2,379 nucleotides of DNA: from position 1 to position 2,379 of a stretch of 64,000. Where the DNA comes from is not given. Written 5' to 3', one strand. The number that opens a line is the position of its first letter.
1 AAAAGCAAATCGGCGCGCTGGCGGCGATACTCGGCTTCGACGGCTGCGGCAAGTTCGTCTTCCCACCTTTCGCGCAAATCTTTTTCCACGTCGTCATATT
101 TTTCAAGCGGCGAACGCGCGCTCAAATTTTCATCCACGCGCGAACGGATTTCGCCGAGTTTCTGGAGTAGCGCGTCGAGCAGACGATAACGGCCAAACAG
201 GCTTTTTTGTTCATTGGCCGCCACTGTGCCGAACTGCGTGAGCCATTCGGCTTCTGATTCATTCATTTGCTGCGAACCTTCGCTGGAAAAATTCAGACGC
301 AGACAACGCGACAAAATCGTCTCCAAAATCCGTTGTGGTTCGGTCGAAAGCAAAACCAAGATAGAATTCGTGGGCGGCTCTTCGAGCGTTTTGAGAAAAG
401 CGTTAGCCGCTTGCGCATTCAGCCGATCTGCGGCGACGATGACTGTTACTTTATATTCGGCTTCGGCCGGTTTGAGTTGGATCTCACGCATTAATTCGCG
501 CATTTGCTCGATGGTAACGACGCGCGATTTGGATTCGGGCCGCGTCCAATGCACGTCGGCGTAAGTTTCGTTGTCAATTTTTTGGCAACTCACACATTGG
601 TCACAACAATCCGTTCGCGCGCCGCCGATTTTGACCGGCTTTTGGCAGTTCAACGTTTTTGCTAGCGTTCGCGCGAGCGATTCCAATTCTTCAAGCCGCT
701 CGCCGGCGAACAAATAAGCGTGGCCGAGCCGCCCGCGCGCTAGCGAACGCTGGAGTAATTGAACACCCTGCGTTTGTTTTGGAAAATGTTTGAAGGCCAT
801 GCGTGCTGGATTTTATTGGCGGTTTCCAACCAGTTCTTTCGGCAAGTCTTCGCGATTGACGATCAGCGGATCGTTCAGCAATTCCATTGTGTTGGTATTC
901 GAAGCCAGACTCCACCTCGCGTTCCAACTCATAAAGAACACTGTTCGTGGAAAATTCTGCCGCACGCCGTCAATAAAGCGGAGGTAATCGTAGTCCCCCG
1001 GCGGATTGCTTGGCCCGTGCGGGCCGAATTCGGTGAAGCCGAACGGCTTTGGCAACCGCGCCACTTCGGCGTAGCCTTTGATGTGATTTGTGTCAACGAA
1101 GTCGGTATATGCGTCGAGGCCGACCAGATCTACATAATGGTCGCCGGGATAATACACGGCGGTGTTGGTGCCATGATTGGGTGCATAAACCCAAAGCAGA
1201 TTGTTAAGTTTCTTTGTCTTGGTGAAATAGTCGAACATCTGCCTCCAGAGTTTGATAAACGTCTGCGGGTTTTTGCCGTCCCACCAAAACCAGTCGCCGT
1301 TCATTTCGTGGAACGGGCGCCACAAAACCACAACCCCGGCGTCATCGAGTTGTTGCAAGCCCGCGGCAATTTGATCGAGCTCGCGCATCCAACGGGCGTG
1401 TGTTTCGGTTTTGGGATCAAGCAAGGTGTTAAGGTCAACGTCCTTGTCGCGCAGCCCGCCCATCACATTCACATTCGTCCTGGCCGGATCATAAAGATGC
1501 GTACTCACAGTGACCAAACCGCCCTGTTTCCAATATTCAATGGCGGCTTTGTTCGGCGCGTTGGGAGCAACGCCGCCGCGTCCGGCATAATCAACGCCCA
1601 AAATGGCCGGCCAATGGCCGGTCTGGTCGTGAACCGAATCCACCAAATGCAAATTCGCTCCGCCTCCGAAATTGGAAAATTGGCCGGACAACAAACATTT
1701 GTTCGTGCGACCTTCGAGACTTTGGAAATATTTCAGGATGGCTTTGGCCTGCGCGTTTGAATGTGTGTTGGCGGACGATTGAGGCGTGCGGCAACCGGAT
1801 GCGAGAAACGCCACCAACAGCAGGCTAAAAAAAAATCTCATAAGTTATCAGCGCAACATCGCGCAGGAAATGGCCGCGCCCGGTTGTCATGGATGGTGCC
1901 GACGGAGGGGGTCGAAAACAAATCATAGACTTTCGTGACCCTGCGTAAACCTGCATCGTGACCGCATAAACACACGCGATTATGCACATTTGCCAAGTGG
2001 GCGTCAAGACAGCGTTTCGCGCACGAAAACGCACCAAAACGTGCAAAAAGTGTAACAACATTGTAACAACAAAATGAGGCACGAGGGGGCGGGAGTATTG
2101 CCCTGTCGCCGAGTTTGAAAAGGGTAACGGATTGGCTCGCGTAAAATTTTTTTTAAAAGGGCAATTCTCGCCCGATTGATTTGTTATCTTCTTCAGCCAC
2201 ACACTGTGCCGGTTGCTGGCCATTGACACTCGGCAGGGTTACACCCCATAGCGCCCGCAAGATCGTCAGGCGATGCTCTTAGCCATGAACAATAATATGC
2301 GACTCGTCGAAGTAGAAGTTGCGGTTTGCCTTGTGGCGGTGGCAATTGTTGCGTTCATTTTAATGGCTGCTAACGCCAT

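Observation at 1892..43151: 41.2-kb integrative island at tRNA-Leu(CAA), bounded by a perfect 25-bp direct repeat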

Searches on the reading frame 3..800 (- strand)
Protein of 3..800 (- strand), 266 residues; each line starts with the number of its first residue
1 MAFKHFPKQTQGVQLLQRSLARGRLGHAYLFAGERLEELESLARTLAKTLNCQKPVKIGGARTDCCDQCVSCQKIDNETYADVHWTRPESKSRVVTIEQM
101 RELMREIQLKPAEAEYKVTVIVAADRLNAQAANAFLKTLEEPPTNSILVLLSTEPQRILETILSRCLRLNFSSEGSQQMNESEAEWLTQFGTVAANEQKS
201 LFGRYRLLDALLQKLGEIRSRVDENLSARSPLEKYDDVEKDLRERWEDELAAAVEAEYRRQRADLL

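Call 82: search_protein_families(library=pfam, max_evalue=0.01, proteins=[window:3-800:-])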
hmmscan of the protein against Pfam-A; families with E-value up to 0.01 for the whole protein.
window:3-800:- (266 aa): 1 family
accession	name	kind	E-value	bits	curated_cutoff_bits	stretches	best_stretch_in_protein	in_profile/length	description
PF13177.12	DNA_pol3_delta2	-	3e-48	164.3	27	1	9-173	2-159/161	DNA polymerase III, delta subunit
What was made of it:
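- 3..800 (-): Left chromosomal flank: holB (DNA polymerase III delta'), N-terminal 266 aa; the gene runs off the window. PF13177, 164 bits (call 82).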

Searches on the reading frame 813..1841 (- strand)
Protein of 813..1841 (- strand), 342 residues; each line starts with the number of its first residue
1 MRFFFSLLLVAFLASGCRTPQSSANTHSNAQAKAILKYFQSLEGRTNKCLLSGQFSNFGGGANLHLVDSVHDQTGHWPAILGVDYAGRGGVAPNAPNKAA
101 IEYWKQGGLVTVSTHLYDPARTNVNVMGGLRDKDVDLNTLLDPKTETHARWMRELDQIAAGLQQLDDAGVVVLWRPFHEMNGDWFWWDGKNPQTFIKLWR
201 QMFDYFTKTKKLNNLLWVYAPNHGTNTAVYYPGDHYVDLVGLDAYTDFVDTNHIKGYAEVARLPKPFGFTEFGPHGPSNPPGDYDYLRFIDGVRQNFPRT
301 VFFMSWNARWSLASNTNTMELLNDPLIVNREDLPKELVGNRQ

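Call 8: search_protein_families(library=pfam, proteins=[window:813-1841:-])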
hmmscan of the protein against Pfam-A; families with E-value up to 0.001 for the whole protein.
window:813-1841:- (342 aa): 1 family
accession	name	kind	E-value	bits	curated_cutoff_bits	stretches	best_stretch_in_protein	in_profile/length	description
PF02156.21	Glyco_hydro_26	-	6e-60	203.7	20.2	1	27-331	4-310/311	Glycosyl hydrolase family 26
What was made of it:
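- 813..1841 (-): Left chromosomal flank: GH26 mannanase-like gene, outside the island. PF02156, 6e-60 (call 8).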

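Call 14: find_encoding_contigs(protein=window:813-1841:-, flank=10000, max_places=10)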
Protein window:813-1841:- (342 aa): no gene with exactly this product is on record in the collection.

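Call 64: find_homologous_proteins(query=window:813-1841:-, max_evalue=1e-30)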
Query window:813-1841:- (342 aa): 1190 proteins with E <= 1e-30 among 2841 candidates; the best 120 are listed.
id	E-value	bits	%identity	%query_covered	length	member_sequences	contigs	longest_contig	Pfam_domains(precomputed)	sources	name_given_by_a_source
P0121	2.7e-217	739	90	100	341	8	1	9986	PF02156.22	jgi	jgi:mannan endo-1,4-beta-mannosidase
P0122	2.0e-215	733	90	100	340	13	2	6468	PF02156.22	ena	-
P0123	2.5e-189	647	79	99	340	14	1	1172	PF02156.22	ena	-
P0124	7.1e-189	645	78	99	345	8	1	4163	PF02156.22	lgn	-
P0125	2.5e-188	644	78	100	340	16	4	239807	PF02156.22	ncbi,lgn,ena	ncbi:MAG: glycosyl hydrolase [Verrucomicrobiia bacterium]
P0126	1.5e-187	641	80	96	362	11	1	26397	PF02156.22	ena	-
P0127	1.9e-187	641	78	100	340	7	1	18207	PF02156.22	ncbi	-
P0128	2.1e-187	641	80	99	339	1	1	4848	PF02156.22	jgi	jgi:mannan endo-1,4-beta-mannosidase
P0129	1.3e-186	638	80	96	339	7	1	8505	PF02156.22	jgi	jgi:mannan endo-1,4-beta-mannosidase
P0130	2.2e-185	634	79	98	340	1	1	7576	PF02156.22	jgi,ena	-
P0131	2.1e-183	627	77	100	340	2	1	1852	PF02156.22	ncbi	-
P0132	8.2e-182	622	77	99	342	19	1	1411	PF02156.22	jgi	jgi:mannan endo-1,4-beta-mannosidase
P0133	1.1e-181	622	75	100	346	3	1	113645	PF02156.22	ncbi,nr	ncbi:MAG TPA: glycosyl hydrolase [Candidatus Sulfopaludibacter sp.]|nr:glycosyl hydrolase [Candidatu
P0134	7.5e-181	619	76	99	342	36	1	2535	PF02156.22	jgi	-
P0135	8.6e-181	619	75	99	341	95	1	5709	PF02156.22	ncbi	-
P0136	1.8e-180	618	76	99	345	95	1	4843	PF02156.22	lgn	-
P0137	4.8e-179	613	74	100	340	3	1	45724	PF02156.22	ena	-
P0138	1.9e-178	611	76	99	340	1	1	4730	PF02156.22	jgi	jgi:mannan endo-1,4-beta-mannosidase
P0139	1.0e-177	609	73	99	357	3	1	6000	PF02156.22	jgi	jgi:mannan endo-1,4-beta-mannosidase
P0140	2.3e-177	608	74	100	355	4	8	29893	PF02156.22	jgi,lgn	jgi:mannan endo-1,4-beta-mannosidase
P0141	1.4e-176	605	75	100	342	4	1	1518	PF02156.22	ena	-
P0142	2.3e-176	604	75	98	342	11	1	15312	PF02156.22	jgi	jgi:mannan endo-1,4-beta-mannosidase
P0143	2.4e-176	604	75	98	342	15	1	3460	PF02156.22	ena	-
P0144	3.0e-176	604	74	99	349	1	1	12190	PF02156.22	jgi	jgi:mannan endo-1,4-beta-mannosidase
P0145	5.0e-176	603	74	99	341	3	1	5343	PF02156.22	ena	-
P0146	6.0e-176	603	74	100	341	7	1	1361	PF02156.22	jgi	-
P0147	9.2e-176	602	74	99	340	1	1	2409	PF02156.22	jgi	jgi:mannan endo-1,4-beta-mannosidase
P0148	2.2e-175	601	74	100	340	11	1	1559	PF02156.22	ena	-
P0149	8.4e-175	599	74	100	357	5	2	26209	PF02156.22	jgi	jgi:mannan endo-1,4-beta-mannosidase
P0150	1.1e-174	599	77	96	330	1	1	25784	PF02156.22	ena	-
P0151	2.5e-174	598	75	96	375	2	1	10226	PF02156.22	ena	-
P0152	5.8e-174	596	75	98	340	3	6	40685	PF02156.22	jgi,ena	-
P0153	5.9e-174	596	73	97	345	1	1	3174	PF02156.22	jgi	jgi:mannan endo-1,4-beta-mannosidase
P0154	1.2e-173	595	72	100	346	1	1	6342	PF02156.22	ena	-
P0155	1.2e-173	595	74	100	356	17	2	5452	PF02156.22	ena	-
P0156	1.3e-173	595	72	99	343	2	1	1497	PF02156.22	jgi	-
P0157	5.7e-173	593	73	100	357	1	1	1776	PF02156.22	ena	-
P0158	8.1e-173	593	73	99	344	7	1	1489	PF02156.22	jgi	jgi:mannan endo-1,4-beta-mannosidase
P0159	1.1e-171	589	74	96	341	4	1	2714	PF02156.22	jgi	jgi:mannan endo-1,4-beta-mannosidase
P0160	3.2e-171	587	72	100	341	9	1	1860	PF02156.22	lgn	-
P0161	4.1e-171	587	71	98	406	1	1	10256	PF02156.22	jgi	jgi:mannan endo-1,4-beta-mannosidase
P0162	7.5e-171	586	73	99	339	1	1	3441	PF02156.22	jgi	jgi:mannan endo-1,4-beta-mannosidase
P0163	1.1e-170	586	72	99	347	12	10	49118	PF02156.22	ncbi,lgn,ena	-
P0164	1.7e-170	585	73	99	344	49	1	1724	PF02156.22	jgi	jgi:mannan endo-1,4-beta-mannosidase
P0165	2.2e-170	585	71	100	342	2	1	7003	PF02156.22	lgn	-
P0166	5.8e-170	583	71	100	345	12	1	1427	PF02156.22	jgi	jgi:mannan endo-1,4-beta-mannosidase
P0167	7.9e-170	583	77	94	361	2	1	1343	PF02156.22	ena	-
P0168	2.8e-169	581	74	96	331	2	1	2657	PF02156.22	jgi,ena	-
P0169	2.9e-169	581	72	100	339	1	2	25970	PF02156.22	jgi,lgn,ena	jgi:mannan endo-1,4-beta-mannosidase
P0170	5.0e-169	580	71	99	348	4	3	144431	PF02156.22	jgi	jgi:mannan endo-1,4-beta-mannosidase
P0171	1.3e-168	579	72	100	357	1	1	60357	PF02156.22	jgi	jgi:mannan endo-1,4-beta-mannosidase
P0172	1.8e-168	578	71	94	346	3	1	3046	PF02156.22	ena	-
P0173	4.5e-168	577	73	95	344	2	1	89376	PF02156.22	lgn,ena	-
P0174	1.9e-167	575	72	95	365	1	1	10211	PF02156.22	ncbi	-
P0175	2.5e-167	575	75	92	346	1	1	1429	PF02156.22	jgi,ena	-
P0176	7.9e-167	573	71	100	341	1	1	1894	PF02156.22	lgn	-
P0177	9.9e-167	573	71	95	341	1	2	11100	PF02156.22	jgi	jgi:mannan endo-1,4-beta-mannosidase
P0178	1.0e-166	573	71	99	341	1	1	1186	PF02156.22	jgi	jgi:mannan endo-1,4-beta-mannosidase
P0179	1.4e-166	572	73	96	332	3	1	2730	PF02156.22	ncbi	-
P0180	5.7e-166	570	70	100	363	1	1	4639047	PF02156.22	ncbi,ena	-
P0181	5.9e-166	570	72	100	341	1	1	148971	PF02156.22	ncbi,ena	-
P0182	6.4e-166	570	70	99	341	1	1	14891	PF02156.22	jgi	jgi:mannan endo-1,4-beta-mannosidase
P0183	8.1e-166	570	72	95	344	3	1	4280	PF02156.22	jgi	jgi:mannan endo-1,4-beta-mannosidase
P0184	1.2e-165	569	70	98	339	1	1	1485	PF02156.22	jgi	jgi:mannan endo-1,4-beta-mannosidase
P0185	1.5e-165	569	72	96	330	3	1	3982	PF02156.22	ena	-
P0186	1.7e-165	569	69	100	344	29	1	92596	PF02156.22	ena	-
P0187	8.1e-165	566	72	96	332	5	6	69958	PF02156.22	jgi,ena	-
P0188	8.7e-165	566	71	100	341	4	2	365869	PF02156.22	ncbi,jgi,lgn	ncbi:MAG TPA: glycosyl hydrolase [Verrucomicrobiae bacterium]|jgi:mannan endo-1,4-beta-mannosidase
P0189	1.0e-164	566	69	100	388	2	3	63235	PF02156.22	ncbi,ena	-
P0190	1.9e-164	565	70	100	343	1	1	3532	PF02156.22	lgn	-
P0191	2.2e-164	565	71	95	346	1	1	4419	PF02156.22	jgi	jgi:mannan endo-1,4-beta-mannosidase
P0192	7.9e-164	563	70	99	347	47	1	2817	PF02156.22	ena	-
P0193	2.1e-163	562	71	98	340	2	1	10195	PF02156.22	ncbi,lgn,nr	ncbi:MAG TPA: glycosyl hydrolase [Verrucomicrobiae bacterium]|nr:glycosyl hydrolase [Verrucomicrobia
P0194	8.2e-163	560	70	99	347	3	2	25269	PF02156.22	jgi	jgi:mannan endo-1,4-beta-mannosidase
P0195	1.1e-162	559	70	99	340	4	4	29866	PF02156.22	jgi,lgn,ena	jgi:mannan endo-1,4-beta-mannosidase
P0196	1.4e-162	559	72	99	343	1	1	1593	PF02156.22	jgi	-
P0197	2.4e-162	558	72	96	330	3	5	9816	PF02156.22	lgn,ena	-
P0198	2.6e-162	558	68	99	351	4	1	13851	PF02156.22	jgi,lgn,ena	-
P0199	4.1e-162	557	71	100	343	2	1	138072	PF02156.22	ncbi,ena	-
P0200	3.2e-161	555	71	94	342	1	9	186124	PF02156.22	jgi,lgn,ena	jgi:mannan endo-1,4-beta-mannosidase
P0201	4.6e-161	554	68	100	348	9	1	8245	PF02156.22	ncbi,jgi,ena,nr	ncbi:MAG TPA: glycosyl hydrolase [Verrucomicrobiae bacterium]|nr:glycosyl hydrolase [Verrucomicrobia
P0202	5.0e-161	554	68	99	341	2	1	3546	PF02156.22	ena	-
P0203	6.4e-161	554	67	98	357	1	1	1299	PF02156.22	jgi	jgi:mannan endo-1,4-beta-mannosidase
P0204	8.7e-161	553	74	93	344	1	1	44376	PF02156.22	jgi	jgi:mannan endo-1,4-beta-mannosidase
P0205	1.5e-160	552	69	99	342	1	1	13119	PF02156.22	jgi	jgi:mannan endo-1,4-beta-mannosidase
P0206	1.7e-159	549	68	99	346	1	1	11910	PF02156.22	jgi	jgi:mannan endo-1,4-beta-mannosidase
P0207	2.1e-159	549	68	99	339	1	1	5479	PF02156.22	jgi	jgi:mannan endo-1,4-beta-mannosidase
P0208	2.2e-159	548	73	90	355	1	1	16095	PF02156.22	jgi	-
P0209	3.0e-159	548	68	99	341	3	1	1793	PF02156.22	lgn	-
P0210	1.1e-158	546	69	100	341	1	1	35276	PF02156.22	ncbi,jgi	ncbi:MAG TPA: glycosyl hydrolase [Verrucomicrobiae bacterium]|jgi:mannan endo-1,4-beta-mannosidase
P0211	5.5e-158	544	68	99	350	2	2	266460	PF02156.22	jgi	jgi:mannan endo-1,4-beta-mannosidase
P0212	8.6e-158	543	67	97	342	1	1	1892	PF02156.22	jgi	jgi:mannan endo-1,4-beta-mannosidase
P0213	9.2e-158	543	69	94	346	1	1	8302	PF02156.22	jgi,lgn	jgi:mannan endo-1,4-beta-mannosidase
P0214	1.2e-157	543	70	97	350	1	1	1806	PF02156.22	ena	-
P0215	2.0e-157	542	68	99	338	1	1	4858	PF02156.22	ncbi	-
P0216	1.1e-156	540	69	96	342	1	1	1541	PF02156.22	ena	-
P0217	1.4e-156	539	66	99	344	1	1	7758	PF02156.22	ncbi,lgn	-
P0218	1.9e-156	539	68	98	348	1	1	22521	PF02156.22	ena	-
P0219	5.2e-156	537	67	97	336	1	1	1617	PF02156.22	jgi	jgi:mannan endo-1,4-beta-mannosidase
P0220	8.4e-156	537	68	98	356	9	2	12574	PF02156.22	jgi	jgi:mannan endo-1,4-beta-mannosidase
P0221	1.2e-155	536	69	99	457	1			PF02156.22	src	-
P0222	2.1e-155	535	67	100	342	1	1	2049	PF02156.22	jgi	jgi:mannan endo-1,4-beta-mannosidase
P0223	4.3e-155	534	64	100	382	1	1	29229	PF02156.22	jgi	jgi:mannan endo-1,4-beta-mannosidase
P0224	4.7e-155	534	69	98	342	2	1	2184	PF02156.22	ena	-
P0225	2.0e-154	532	67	97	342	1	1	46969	PF02156.22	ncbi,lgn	ncbi:MAG: glycosyl hydrolase [Verrucomicrobiota bacterium]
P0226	2.8e-154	532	68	99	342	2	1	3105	PF02156.22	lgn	-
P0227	3.0e-154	532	66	99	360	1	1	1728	PF02156.22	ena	-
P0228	4.4e-154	531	67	97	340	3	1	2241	PF02156.22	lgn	-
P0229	4.7e-154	531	65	99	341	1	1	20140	PF02156.22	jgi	jgi:mannan endo-1,4-beta-mannosidase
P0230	5.9e-154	531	77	85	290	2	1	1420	PF02156.22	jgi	jgi:mannan endo-1,4-beta-mannosidase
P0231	7.9e-154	530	67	99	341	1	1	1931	PF02156.22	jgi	jgi:mannan endo-1,4-beta-mannosidase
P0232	1.4e-153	529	65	98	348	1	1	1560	PF02156.22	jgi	jgi:mannan endo-1,4-beta-mannosidase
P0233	2.0e-153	529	66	95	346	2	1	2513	PF02156.22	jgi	jgi:mannan endo-1,4-beta-mannosidase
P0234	3.5e-153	528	68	97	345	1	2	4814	PF02156.22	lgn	-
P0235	4.1e-153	528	66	99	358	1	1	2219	PF02156.22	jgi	jgi:mannan endo-1,4-beta-mannosidase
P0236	5.9e-153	527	67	97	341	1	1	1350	PF02156.22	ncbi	-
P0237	8.6e-153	527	67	99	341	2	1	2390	PF02156.22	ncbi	-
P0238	9.9e-153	527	66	100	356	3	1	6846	PF02156.22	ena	-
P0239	1.3e-152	526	66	99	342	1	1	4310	PF02156.22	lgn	-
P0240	1.4e-152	526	67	97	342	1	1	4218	PF02156.22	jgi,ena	-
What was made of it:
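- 813..1841 (-): More than 1,000 homologs, the listed and named ones from Verrucomicrobiota (call 64).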

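Call 65: find_encoding_contigs(protein=P0121, flank=10000, max_places=3)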
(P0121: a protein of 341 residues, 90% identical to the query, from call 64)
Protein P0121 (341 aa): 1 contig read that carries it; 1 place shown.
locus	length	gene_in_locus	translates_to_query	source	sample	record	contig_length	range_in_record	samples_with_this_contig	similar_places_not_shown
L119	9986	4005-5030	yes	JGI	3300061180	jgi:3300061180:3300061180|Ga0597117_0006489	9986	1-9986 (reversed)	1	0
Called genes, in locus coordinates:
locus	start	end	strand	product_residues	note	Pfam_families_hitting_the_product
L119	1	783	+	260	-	?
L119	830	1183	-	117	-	PF12844:HTH_19 (weak), PF13560:HTH_31, PF01381:HTH_3, PF13443:HTH_26 (faint)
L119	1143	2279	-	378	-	PF13776:DUF4172, PF02661:Fic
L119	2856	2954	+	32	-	-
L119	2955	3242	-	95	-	PF12844:HTH_19 (weak), PF13560:HTH_31, PF01381:HTH_3, PF13443:HTH_26 (weak)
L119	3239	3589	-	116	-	PF05973:Gp49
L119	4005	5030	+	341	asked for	PF02156:Glyco_hydro_26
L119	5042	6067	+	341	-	PF13177:DNA_pol3_delta2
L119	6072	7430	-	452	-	PF01261:AP_endonuc_2 (weak), PF27526:XylA2_C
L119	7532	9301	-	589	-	PF03979:Sigma70_r1_1, PF00140:Sigma70_r1_2, PF04542:Sigma70_r2, PF04539:Sigma70_r3, PF04545:Sigma70_r4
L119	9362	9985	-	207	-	?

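Call 66: find_encoding_contigs(protein=P0122, flank=10000, max_places=3)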
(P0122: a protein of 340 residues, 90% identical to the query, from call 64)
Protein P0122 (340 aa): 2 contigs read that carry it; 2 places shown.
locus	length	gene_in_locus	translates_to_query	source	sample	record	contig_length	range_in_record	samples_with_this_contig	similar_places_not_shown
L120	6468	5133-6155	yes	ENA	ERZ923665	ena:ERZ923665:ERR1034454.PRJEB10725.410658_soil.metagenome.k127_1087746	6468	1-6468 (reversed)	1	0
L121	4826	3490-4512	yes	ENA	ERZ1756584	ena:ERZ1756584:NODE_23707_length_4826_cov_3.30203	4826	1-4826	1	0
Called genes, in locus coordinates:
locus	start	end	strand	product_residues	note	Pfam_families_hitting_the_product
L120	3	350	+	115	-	?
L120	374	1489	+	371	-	PF08308:PEGA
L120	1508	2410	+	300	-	PF03783:CsgG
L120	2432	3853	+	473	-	-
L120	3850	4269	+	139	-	PF07233:DUF1425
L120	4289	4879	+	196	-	PF13036:LpoB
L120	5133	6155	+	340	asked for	PF02156:Glyco_hydro_26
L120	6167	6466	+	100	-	?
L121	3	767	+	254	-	?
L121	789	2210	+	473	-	-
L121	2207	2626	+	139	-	PF07233:DUF1425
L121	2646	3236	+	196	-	PF13036:LpoB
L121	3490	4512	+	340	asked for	PF02156:Glyco_hydro_26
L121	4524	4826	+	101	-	?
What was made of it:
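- Beyond the tRNA their neighbour is an LpoB/CsgG cluster rather than hisF (call 66).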

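Call 67: find_encoding_contigs(protein=P0125, flank=10000, max_places=3)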
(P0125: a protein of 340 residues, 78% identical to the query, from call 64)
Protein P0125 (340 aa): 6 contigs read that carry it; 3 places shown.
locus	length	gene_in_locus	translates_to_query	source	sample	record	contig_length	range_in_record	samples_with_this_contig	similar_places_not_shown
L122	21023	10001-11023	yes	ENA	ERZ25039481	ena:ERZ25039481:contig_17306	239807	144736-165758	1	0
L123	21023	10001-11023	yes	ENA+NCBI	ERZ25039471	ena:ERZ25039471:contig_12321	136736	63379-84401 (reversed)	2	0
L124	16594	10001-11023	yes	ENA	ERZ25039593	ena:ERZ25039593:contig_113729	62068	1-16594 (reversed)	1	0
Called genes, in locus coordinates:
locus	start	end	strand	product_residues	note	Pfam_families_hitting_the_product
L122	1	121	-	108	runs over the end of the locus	-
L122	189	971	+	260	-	PF13286:HD_assoc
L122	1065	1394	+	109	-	PF03551:PadR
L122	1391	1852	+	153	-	-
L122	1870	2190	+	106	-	-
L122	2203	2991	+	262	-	-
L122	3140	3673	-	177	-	PF01288:HPPK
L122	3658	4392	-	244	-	PF05721:PhyH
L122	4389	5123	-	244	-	PF01113:DapB_N, PF05173:DapB_C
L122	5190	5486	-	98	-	PF00701:DHDPS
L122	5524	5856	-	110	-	PF00701:DHDPS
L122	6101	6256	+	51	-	-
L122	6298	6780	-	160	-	-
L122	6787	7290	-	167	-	-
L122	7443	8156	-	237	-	PF00023:Ank (faint), PF13606:Ank_3 (faint), PF12796:Ank_2, PF13637:Ank_4 (faint)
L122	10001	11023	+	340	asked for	PF02156:Glyco_hydro_26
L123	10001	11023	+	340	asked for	PF02156:Glyco_hydro_26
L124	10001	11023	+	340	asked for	PF02156:Glyco_hydro_26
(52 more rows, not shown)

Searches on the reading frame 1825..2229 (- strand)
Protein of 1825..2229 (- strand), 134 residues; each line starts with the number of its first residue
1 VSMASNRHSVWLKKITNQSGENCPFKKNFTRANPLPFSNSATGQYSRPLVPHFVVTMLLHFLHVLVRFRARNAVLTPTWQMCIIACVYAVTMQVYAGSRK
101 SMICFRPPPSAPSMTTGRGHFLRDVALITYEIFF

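Call 8: search_protein_families(library=pfam, proteins=[window:1825-2229:-])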
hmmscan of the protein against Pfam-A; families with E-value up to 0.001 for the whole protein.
window:1825-2229:- (134 aa): 0 families
